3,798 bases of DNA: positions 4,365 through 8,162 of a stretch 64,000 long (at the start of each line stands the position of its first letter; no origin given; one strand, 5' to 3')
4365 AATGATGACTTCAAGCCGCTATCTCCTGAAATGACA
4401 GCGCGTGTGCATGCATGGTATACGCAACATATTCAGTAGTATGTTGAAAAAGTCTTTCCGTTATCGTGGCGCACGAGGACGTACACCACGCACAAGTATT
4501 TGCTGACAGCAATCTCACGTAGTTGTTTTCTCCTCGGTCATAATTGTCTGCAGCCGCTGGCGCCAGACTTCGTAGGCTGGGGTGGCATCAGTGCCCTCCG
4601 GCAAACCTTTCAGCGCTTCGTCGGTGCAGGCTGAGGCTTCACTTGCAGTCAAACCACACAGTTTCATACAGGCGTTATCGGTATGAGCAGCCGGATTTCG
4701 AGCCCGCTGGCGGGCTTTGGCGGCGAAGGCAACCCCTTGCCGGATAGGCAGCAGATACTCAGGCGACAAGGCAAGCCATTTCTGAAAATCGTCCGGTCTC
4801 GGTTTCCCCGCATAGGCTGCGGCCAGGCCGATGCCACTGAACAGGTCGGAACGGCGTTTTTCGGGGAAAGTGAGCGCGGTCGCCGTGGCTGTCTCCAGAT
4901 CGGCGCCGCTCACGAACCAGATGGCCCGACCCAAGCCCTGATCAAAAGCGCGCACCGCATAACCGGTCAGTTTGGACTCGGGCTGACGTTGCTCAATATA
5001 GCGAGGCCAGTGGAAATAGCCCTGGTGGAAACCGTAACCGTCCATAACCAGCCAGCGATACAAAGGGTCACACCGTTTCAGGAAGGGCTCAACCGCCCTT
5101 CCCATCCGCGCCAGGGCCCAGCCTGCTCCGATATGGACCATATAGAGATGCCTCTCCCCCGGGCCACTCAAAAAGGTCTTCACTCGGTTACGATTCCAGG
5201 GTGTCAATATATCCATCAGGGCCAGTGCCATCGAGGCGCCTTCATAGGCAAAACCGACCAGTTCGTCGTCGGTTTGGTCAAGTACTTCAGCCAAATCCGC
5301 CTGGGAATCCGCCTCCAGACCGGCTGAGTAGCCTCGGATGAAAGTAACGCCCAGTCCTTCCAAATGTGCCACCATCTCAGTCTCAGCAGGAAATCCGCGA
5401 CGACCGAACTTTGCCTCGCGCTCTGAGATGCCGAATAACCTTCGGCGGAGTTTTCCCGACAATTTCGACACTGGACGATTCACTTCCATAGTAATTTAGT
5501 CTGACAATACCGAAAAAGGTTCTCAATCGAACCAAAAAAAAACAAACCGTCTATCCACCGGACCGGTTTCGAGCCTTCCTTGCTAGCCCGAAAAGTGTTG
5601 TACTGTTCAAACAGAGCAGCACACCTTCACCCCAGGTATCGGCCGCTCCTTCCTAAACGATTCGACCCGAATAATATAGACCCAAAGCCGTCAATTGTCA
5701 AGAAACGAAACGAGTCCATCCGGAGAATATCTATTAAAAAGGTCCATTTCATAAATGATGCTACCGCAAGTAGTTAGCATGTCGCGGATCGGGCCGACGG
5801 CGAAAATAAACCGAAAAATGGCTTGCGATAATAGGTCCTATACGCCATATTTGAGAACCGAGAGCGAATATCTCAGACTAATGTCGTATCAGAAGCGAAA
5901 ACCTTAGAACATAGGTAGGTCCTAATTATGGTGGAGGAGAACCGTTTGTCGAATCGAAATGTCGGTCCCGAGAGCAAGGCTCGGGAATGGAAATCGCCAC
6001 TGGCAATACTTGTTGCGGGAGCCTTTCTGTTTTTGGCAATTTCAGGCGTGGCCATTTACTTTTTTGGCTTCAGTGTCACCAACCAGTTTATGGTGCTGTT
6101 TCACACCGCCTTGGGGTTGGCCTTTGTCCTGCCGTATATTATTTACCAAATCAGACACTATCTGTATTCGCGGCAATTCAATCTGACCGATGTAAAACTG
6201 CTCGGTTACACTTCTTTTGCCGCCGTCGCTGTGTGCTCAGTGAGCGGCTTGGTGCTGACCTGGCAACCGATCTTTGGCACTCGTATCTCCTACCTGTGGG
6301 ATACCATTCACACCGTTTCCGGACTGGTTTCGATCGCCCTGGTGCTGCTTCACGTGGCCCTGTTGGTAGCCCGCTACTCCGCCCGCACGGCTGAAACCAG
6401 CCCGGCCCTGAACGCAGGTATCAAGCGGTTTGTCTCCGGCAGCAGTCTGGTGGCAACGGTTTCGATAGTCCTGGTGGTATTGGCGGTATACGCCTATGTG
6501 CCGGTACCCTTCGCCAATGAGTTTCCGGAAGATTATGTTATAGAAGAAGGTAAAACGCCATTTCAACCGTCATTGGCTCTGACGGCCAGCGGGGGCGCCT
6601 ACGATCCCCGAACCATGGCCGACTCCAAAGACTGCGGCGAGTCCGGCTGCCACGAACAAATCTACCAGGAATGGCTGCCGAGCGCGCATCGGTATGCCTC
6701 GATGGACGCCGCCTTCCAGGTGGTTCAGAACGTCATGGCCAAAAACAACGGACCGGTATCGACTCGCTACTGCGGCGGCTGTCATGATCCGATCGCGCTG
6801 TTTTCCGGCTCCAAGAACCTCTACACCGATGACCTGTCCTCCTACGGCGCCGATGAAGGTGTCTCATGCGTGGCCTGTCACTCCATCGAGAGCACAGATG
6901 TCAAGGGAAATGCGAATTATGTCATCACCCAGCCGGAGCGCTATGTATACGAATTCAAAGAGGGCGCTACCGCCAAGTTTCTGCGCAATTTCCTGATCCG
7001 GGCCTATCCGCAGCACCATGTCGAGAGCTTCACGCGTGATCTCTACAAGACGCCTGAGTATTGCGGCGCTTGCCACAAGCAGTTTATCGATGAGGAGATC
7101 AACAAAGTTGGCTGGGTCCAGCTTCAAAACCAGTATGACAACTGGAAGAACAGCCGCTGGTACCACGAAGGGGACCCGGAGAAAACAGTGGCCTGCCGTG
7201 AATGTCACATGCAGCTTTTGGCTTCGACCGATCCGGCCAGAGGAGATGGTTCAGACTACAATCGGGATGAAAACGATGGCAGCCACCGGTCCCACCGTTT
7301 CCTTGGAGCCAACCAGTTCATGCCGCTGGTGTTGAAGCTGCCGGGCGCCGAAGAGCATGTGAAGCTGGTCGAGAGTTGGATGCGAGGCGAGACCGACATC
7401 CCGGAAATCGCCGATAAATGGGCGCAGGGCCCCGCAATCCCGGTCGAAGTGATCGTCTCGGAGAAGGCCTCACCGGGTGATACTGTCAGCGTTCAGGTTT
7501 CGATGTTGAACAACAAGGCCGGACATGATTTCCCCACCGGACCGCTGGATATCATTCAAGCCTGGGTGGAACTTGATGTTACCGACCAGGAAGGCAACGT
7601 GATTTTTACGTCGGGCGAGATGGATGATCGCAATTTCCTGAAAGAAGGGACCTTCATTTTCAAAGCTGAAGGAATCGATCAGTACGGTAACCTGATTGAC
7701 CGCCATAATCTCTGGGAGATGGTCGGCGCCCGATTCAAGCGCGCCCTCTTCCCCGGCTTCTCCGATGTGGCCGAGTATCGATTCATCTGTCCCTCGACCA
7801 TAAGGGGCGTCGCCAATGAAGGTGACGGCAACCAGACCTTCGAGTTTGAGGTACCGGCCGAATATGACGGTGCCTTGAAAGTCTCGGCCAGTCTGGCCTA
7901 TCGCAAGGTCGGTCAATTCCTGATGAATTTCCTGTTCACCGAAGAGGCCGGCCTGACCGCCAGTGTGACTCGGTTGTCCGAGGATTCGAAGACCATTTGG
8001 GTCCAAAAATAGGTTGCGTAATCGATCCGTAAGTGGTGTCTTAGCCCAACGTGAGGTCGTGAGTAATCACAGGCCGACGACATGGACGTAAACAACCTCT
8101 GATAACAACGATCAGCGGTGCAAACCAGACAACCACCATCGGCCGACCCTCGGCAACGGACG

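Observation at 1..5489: Unlisted truncated PKS with a DUF1702/UnbL-like partner: a possible enediyne-type (PKSE) cassette outside Actinobacteria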

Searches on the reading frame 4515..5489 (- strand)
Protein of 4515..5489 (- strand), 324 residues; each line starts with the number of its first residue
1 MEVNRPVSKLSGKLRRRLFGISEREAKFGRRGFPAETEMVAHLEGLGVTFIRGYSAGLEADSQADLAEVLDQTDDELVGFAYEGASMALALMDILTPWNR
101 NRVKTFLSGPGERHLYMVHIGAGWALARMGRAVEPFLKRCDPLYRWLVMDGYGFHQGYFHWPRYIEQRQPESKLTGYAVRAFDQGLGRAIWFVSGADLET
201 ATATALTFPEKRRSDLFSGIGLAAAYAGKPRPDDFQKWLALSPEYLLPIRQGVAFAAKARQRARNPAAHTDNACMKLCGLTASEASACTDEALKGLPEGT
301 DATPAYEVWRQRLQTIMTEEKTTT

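Call 5: search_protein_families(library=pfam, proteins=[window:4515-5489:-], max_evalue=0.01)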
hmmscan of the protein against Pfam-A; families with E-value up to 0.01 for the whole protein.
window:4515-5489:- (324 aa): 1 family
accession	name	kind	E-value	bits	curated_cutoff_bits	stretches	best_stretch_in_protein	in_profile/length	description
PF08012.16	DUF1702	-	4.9e-103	344.8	25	1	12-315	3-317/319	Protein of unknown function (DUF1702)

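Call 6: search_protein_families(library=ncbifam, proteins=[window:4515-5489:-], max_evalue=0.01)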
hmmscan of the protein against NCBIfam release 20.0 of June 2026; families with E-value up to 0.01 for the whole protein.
window:4515-5489:- (324 aa): 0 families

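Call 7: find_encoding_contigs(protein=window:4515-5489:-, flank=10000, max_places=10)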
Protein window:4515-5489:- (324 aa): 2 contigs read that carry it; 1 place shown.
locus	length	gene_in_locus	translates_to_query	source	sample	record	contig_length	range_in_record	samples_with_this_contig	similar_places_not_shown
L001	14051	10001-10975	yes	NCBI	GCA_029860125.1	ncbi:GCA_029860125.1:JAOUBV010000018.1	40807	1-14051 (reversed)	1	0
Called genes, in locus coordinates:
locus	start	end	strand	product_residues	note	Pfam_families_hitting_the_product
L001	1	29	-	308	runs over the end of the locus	PF00795:CN_hydrolase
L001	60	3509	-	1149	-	PF13371:TPR_9 (faint), PF13424:TPR_12 (faint), PF21545:T7SS_EccA1_N (weak), PF13432:TPR_16 (weak), PF00515:TPR_1 (weak), PF14559:TPR_19 (weak), PF13517:FG-GAP_3, PF07593:UnbV_ASPIC, +8 more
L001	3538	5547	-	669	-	PF12895:ANAPC3 (faint), PF13176:TPR_7 (faint), PF13424:TPR_12 (weak), PF14559:TPR_19, PF13181:TPR_8 (weak), PF00515:TPR_1 (weak), PF07719:TPR_2 (weak), PF13517:FG-GAP_3, +5 more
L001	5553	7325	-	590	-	PF01839:FG-GAP (faint), PF13517:FG-GAP_3, PF07593:UnbV_ASPIC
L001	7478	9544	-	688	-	PF14358:DUF4405 (faint), PF22113:Mtrc-MtrF_II-IV_dom (faint)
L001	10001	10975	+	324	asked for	PF08012:DUF1702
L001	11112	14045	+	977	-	PF00109:ketoacyl-synt, PF02801:Ketoacyl-synt_C, PF16197:KAsynt_C_assoc, PF00698:Acyl_transf_1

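Call 17: search_solved_structures(query=window:4515-5489:-, max_evalue=1)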
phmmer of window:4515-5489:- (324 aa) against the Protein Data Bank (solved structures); distinct sequences matched with E-value up to 1: 0.

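Call 53: find_homologous_proteins(query=window:4515-5489:-, max_evalue=0.00001)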
Query window:4515-5489:- (324 aa): 3861 proteins with E <= 0.00001 among 8000 candidates; the best 120 are listed.
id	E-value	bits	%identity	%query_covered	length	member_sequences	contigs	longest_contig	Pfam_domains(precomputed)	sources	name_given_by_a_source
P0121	7.2e-193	658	100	88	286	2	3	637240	PF08012.17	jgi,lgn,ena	-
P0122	5.3e-176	602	80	100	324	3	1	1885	PF08012.17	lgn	-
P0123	2.0e-173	594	80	100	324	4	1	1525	PF08012.17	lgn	-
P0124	1.3e-169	581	77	100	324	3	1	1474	PF08012.17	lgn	-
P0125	3.6e-169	580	76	100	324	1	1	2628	PF08012.17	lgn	-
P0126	2.2e-166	571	78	98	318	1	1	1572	PF08012.17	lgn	-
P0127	4.8e-166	570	77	100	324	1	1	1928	PF08012.17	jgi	jgi:hypothetical protein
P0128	1.2e-159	549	79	93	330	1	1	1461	PF08012.17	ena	-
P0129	5.8e-128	444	63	98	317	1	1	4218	PF08012.17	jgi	jgi:hypothetical protein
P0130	3.3e-127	442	64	98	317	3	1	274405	PF08012.17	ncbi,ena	-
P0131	3.7e-125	435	61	98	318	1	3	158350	PF08012.17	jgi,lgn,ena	-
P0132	8.7e-122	424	59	98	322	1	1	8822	PF08012.17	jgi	-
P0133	2.2e-108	380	53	98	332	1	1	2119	PF08012.17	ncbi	ncbi:MAG: DUF1702 family protein, partial [Candidatus Zixiibacteriota bacterium]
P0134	1.1e-105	371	54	94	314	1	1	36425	PF08012.17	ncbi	-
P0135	9.9e-105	368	54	95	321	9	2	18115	PF08012.17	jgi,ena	-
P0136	6.5e-104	365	56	94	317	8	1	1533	PF08012.17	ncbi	-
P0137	2.5e-102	360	51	93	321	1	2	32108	PF08012.17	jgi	jgi:hypothetical protein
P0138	1.7e-101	357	55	95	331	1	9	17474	PF08012.17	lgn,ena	-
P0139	1.7e-101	357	55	95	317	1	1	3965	PF08012.17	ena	-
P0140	6.2e-101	356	51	94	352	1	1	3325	PF08012.17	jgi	jgi:hypothetical protein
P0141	1.6e-100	354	52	100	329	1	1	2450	PF08012.17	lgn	-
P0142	2.4e-100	354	54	95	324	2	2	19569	PF08012.17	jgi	jgi:hypothetical protein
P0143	1.3e-99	351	54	94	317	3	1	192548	PF08012.17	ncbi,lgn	-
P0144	2.8e-99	350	54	96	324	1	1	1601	PF08012.17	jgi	jgi:hypothetical protein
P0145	3.3e-99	350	55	94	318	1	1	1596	PF08012.17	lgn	-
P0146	6.7e-99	349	54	95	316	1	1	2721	PF08012.17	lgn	-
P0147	1.2e-98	348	52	98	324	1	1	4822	PF08012.17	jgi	jgi:enediyne biosynthesis protein E3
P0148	1.8e-98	348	53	95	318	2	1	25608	PF08012.17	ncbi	-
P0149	2.0e-98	347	55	94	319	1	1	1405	PF08012.17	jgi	-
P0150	5.1e-98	346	50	100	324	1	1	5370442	PF08012.17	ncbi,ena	-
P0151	8.2e-98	345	52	95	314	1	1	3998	PF08012.17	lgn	-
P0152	9.5e-98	345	54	97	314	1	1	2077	PF08012.17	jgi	jgi:enediyne biosynthesis protein E3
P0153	1.4e-97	345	54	96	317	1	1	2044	PF08012.17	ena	-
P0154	1.7e-97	344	51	97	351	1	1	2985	PF08012.17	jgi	-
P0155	1.7e-97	344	51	97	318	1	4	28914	PF08012.17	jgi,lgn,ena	-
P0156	2.1e-97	344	52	96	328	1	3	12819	PF08012.17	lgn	-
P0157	2.2e-97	344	49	100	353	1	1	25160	PF08012.17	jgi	jgi:enediyne biosynthesis protein E3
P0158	2.3e-97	344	53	95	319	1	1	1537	PF08012.17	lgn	-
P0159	3.6e-97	343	52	95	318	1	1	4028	PF08012.17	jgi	jgi:enediyne biosynthesis protein E3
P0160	4.5e-97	343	54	96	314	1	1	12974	PF08012.17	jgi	jgi:enediyne biosynthesis protein E3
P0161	4.6e-97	343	53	96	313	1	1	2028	PF08012.17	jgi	jgi:hypothetical protein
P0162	8.4e-97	342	52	97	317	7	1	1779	PF08012.17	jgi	-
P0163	9.1e-97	342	51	98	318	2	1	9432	PF08012.17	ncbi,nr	ncbi:MAG TPA: DUF1702 family protein [Blastocatellia bacterium]|nr:DUF1702 family protein [Blastocat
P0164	9.2e-97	342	53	94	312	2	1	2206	PF08012.17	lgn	-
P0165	1.3e-96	341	51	94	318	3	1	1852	PF08012.17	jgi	jgi:enediyne biosynthesis protein E3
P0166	1.4e-96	341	53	94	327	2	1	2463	PF08012.17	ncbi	-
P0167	1.7e-96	341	52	96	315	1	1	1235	PF08012.17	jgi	jgi:hypothetical protein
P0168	1.9e-96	341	50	95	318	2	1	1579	PF08012.17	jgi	jgi:enediyne biosynthesis protein E3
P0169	1.9e-96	341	51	96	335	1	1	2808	PF08012.17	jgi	jgi:hypothetical protein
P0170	3.1e-96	340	54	97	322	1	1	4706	PF08012.17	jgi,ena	jgi:hypothetical protein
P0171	4.2e-96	340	50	97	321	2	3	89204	PF08012.17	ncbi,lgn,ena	-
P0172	4.6e-96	340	51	94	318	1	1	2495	PF08012.17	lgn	-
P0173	5.4e-96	339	50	96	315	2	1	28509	PF08012.17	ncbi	ncbi:MAG: DUF1702 family protein [Isosphaeraceae bacterium]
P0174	5.8e-96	339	50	98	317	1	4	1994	PF08012.17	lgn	-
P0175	6.1e-96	339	52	98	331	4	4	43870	PF08012.17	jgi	jgi:hypothetical protein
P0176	6.8e-96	339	53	97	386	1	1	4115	PF08012.17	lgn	-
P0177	8.7e-96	339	53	96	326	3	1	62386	PF08012.17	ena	-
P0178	9.2e-96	339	50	97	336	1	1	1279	PF08012.17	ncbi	-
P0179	9.2e-96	339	54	93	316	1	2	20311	PF08012.17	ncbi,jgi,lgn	jgi:hypothetical protein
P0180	1.2e-95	338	52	96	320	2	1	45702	PF08012.17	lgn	-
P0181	1.3e-95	338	52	97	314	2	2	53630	PF08012.17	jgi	jgi:hypothetical protein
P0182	1.4e-95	338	52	94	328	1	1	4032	PF08012.17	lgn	-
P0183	1.4e-95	338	52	96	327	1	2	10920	PF08012.17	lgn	-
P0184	1.5e-95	338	52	95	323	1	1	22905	PF08012.17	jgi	jgi:hypothetical protein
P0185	1.5e-95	338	52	97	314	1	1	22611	PF08012.17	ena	-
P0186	1.6e-95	338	49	96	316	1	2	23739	PF08012.17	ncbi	-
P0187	1.7e-95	338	50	100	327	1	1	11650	PF08012.17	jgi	jgi:enediyne biosynthesis protein E3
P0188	1.8e-95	338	53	95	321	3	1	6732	PF08012.17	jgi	jgi:enediyne biosynthesis protein E3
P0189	1.9e-95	338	52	98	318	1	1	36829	PF08012.17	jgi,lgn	jgi:hypothetical protein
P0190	1.9e-95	338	50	98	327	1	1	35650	PF08012.17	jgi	jgi:enediyne biosynthesis protein E3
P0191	2.0e-95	338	51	97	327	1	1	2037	PF08012.17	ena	-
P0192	2.1e-95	337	52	96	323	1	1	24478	PF08012.17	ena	-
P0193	2.2e-95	337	51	95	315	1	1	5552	PF08012.17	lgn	-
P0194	2.3e-95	337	51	98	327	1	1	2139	PF08012.17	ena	-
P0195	2.5e-95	337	54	94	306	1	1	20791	PF08012.17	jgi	jgi:enediyne biosynthesis protein E3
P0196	2.8e-95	337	52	98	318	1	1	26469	PF08012.17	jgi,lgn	jgi:hypothetical protein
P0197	3.0e-95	337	52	93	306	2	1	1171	PF08012.17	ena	-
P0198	3.2e-95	337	52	96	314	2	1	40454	PF08012.17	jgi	jgi:enediyne biosynthesis protein E3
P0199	3.3e-95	337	51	97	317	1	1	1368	PF08012.17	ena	-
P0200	3.4e-95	337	54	93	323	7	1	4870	PF08012.17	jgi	jgi:hypothetical protein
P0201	3.5e-95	337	51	95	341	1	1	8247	PF08012.17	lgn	-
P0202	4.5e-95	336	50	96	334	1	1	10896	PF08012.17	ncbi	-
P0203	4.7e-95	336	50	96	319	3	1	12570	PF08012.17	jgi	-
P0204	5.4e-95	336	51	94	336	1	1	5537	PF08012.17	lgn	-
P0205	5.4e-95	336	52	98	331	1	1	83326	PF08012.17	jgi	jgi:hypothetical protein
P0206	6.4e-95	336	50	99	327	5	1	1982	PF08012.17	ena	-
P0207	6.5e-95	336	52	97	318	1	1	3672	PF08012.17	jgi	jgi:enediyne biosynthesis protein E3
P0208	6.5e-95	336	53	95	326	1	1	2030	PF08012.17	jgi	-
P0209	6.8e-95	336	47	98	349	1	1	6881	PF08012.17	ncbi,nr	ncbi:MAG TPA: DUF1702 family protein [Vicinamibacterales bacterium]|nr:DUF1702 family protein [Vicin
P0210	6.9e-95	336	51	96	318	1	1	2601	PF08012.17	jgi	jgi:hypothetical protein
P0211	6.9e-95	336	53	94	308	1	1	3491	PF08012.17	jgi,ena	-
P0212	8.2e-95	336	54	93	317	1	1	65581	PF08012.17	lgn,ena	-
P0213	8.7e-95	335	51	98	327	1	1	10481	PF08012.17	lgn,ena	-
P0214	9.6e-95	335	53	97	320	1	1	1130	PF08012.17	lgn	-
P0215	1.0e-94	335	52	96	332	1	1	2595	PF08012.17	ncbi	-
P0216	1.1e-94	335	51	96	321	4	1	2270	PF08012.17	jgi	jgi:hypothetical protein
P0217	1.2e-94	335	51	97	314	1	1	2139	PF08012.17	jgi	jgi:hypothetical protein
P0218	1.2e-94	335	48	99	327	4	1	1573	PF08012.17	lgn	-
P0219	1.2e-94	335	51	98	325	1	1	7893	PF08012.17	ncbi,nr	ncbi:MAG TPA: DUF1702 family protein [Pyrinomonadaceae bacterium]|nr:DUF1702 family protein [Pyrinom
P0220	1.6e-94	335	51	98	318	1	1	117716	PF08012.17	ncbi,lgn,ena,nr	ncbi:MAG TPA: DUF1702 family protein [Blastocatellia bacterium]|nr:DUF1702 family protein [Blastocat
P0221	1.7e-94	334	51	95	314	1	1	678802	PF08012.17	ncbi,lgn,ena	-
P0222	1.9e-94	334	51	97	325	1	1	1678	PF08012.17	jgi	jgi:enediyne biosynthesis protein E3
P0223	1.9e-94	334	50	97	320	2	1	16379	PF08012.17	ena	-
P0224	1.9e-94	334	50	97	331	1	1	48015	PF08012.17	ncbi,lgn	ncbi:MAG TPA: DUF1702 family protein [Pyrinomonadaceae bacterium]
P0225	2.1e-94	334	50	98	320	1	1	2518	PF08012.17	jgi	jgi:hypothetical protein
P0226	2.4e-94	334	51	96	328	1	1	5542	PF08012.17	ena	-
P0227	3.4e-94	333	50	96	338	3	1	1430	PF08012.17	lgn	-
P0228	3.5e-94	333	51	97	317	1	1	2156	PF08012.17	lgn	-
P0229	3.7e-94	333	50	98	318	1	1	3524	PF08012.17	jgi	jgi:hypothetical protein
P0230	4.7e-94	333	50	100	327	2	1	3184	PF08012.17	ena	-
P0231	4.8e-94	333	48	95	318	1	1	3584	PF08012.17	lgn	-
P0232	5.1e-94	333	52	94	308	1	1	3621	PF08012.17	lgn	-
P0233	5.6e-94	333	52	95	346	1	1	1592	PF08012.17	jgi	jgi:enediyne biosynthesis protein E3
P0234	5.9e-94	333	51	97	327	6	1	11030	PF08012.17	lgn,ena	-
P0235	6.2e-94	333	52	94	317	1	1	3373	PF08012.17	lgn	-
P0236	6.9e-94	332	50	98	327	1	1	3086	PF08012.17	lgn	-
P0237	7.5e-94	332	53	97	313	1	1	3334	PF08012.17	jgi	jgi:enediyne biosynthesis protein E3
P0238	8.1e-94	332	52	94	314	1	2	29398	PF08012.17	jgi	-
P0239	8.6e-94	332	49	97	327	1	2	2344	PF08012.17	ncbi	ncbi:MAG: DUF1702 family protein [candidate division Zixibacteria bacterium]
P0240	8.7e-94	332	53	94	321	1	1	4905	PF08012.17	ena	-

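Call 60: predict_structure(alignment_id=A2)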
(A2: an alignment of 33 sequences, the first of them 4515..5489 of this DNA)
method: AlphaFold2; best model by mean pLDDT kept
length: 324 residues; sequences in the alignment: 33
mean_pLDDT: 92.1   pTM: 0.91
mean pLDDT of the five models: 92.1, 91.9, 91.7, 91.2, 91.2
residues with pLDDT >= 90: 260; 70-90: 48; 50-70: 10; < 50: 6
segments of 3 or more residues with pLDDT < 50: 1-3, 322-324
pLDDT, mean of each block of 10 residues (from residue 1): 62 90 93 93 97 97 94 95 98 91 95 97 96 88 92 97 97 90 98 96 98 97 94 90 95 97 96 95 97 85 83 87 47
secondary structure, 60 per line:
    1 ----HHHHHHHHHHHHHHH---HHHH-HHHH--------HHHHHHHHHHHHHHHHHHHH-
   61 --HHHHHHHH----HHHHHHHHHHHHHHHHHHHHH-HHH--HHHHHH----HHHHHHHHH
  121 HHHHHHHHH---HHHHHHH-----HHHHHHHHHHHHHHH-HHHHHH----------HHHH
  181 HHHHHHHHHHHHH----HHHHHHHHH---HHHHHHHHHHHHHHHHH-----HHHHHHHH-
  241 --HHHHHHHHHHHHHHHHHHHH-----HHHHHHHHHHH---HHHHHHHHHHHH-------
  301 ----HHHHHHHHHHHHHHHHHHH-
elements in order: H5-19 H23-26 H28-31 H40-59 H63-70 H75-95 H102-107 H112-129 H133-139 H145-159 H161-166 H177-193 H198-206 H210-226 H232-239 H243-262 H268-278 H282-293 H305-323

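Call 63: fold_search(model_id=the predicted structure, library=pdb)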
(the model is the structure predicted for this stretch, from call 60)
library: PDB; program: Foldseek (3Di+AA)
matches with E <= 10: 519; with E <= 0.001: 0
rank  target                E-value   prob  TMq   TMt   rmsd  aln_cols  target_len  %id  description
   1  9o5k_G                1.6e-01  0.57  0.26  0.13  17.1       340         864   14  Cryo-EM structure of human SWELL1-PSA heterocomplex (released 2025-12-17)
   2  8cwy_A                2.2e-01  0.23  0.18  0.15  17.9       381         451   10  Accurate computational design of genetically encoded 3D protein crystals (released 2023-11-01)
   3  5djr                  3.8e-01  0.12  0.17  0.16  19.8       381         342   12  Crystal structure of human FPPS in complex with biaryl compound 6 (released 2015-09-30)
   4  8usd_f                4.3e-01  0.38  0.27  0.16  17.2       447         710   10  Rpn1/Nub1UBL-focused alignment of the non-substrate-engaged human 26S proteasome (released 2024-11-06)
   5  6vfi_A                4.3e-01  0.18  0.15  0.22  15.7       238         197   11  De novo designed octahedral nanoparticle O43_dn18 (released 2020-08-12)
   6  9cy2                  4.4e-01  0.13  0.18  0.18  20.0       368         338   12  Crystal structure of human farnesyl pyrophosphate synthase in complex with a cryptic pocket ligand, JDS05120 (released 2025-10-29)
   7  5xah_C                4.6e-01  0.30  0.25  0.23  18.2       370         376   15  Crystal structure of human Importin4 (released 2018-02-14)
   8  5xah_B                5.0e-01  0.21  0.21  0.19  18.5       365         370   14  Crystal structure of human Importin4 (released 2018-02-14)
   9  9nlu_H                5.0e-01  0.18  0.18  0.20  19.6       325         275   12  Y20S (Sec18-Sec17-Sec9-Sso1-Snc1) EDTA - Class 5 (released 2025-10-01)
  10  9cgc_N                5.2e-01  0.51  0.32  0.15  17.6       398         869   12  Yeast 26S proteasome non-substrate-engaged (S1 state) (released 2025-07-09)
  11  9dze_A                5.2e-01  0.15  0.18  0.19  15.8       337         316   13  Computationally Designed Bifaceted Protein Nanomaterial pD5-14 (released 2024-10-30)
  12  4lpg                  5.2e-01  0.12  0.18  0.17  19.2       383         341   13  Crystal structure of human FPPS in complex with CL01131 (released 2014-06-25)
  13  5cwb                  6.2e-01  0.13  0.15  0.20  15.9       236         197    8  Crystal structure of de novo designed helical repeat protein DHR4 (released 2015-12-16)
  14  5vox_P                6.5e-01  0.10  0.16  0.12  25.6       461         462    8  Yeast V-ATPase in complex with Legionella pneumophila effector SidK (rotational state 1) (released 2017-06-21)
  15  3fp3                  6.7e-01  0.12  0.18  0.14  21.5       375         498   13  Crystal structure of Tom71 (released 2009-07-28)
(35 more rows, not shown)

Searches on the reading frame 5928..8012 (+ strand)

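Call 5: search_protein_families(library=pfam, proteins=[window:5928-8012:+], max_evalue=0.01)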
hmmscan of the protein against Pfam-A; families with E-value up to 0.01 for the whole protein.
window:5928-8012:+ (694 aa): 5 families
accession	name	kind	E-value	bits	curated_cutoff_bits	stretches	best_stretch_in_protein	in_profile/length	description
PF14358.11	DUF4405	-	3.3e-07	31.2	26.7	1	95-145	5-64/66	Domain of unknown function (DUF4405)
PF22113.1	Mtrc-MtrF_II-IV_dom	-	1.2e-05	25.3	30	0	231-323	79-169/176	Outer membrane cytochrome MtrC/MtrF-like, domains II/IV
PF14522.11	Cytochrome_C7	-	3.7e-05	23.9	24.8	0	241-318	19-66/67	Cytochrome c7 and related cytochrome c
PF13435.11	Cytochrome_C554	-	0.00015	23.1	20.8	1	240-319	4-84/84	Cytochrome c554 and c-prime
PF14537.11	Cytochrom_c3_2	-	0.0025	18.7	25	0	272-323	19-69/79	Cytochrome c3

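Call 6: search_protein_families(library=ncbifam, proteins=[window:5928-8012:+], max_evalue=0.01)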
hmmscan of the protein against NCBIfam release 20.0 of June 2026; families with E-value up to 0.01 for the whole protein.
window:5928-8012:+ (694 aa): 2 families
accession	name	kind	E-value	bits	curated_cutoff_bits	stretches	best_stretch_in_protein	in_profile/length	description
NF040886.1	cyt_C_like_Sec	equivalog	2.1e-06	26.6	250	1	230-268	42-79/423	multiheme c-type cytochrome (seleno)protein ExtKL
TIGR04257.1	nanowire_3heme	domain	0.00068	19.7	40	0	277-320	21-60/75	c(7)-type cytochrome triheme domain-containing protein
